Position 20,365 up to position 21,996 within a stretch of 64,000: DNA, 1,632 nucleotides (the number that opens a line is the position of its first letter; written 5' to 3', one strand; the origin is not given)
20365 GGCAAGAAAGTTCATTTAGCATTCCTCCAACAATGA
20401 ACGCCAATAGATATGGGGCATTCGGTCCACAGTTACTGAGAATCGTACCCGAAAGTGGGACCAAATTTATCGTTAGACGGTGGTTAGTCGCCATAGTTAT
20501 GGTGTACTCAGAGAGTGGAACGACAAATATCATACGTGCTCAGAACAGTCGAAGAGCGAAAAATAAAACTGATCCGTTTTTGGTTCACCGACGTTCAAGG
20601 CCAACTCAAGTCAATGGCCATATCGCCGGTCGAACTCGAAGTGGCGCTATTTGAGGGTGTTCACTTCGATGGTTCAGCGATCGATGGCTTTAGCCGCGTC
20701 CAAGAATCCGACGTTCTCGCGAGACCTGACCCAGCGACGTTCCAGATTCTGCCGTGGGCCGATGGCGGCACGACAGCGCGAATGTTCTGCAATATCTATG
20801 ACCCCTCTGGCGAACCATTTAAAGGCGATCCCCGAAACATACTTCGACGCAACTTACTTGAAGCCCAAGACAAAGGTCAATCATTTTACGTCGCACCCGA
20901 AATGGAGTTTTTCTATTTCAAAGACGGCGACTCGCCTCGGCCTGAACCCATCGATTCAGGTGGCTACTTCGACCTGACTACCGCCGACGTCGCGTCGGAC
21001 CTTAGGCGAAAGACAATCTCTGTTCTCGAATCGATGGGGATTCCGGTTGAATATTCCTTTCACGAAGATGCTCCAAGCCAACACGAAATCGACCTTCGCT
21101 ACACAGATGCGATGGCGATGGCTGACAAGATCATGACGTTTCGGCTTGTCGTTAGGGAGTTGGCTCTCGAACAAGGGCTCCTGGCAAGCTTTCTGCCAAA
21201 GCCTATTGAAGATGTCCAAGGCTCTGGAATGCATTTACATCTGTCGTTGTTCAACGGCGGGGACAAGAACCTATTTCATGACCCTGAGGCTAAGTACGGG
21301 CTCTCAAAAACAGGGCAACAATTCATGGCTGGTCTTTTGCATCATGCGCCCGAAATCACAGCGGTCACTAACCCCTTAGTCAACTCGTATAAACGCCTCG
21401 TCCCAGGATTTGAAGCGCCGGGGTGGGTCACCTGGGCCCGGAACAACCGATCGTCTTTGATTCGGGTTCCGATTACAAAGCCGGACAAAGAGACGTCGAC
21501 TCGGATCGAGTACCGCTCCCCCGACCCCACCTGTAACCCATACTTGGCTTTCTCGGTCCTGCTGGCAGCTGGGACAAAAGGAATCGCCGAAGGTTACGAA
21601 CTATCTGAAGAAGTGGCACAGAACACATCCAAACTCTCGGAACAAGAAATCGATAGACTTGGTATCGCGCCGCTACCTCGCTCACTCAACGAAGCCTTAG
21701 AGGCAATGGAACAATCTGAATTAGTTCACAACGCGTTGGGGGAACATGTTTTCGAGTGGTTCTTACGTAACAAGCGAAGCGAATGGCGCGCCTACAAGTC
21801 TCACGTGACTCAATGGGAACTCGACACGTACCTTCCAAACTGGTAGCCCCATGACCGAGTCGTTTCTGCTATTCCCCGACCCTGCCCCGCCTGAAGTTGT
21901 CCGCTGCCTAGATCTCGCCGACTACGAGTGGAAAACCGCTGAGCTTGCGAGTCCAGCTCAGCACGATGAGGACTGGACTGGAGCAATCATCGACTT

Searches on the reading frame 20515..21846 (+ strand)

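Call 80: search_protein_families(library=pfam, proteins=[window:20515-21846:+], max_evalue=0.00001)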
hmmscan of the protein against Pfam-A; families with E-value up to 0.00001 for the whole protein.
window:20515-21846:+ (443 aa): 2 families
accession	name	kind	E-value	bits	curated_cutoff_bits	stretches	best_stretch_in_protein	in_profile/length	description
PF00120.29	Gln-synt_C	-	6.6e-123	410.6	24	1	104-439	2-344/344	Glutamine synthetase, catalytic domain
PF03951.24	Gln-synt_N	-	8.1e-26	89.9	33.4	1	16-97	1-82/82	Glutamine synthetase, beta-Grasp domain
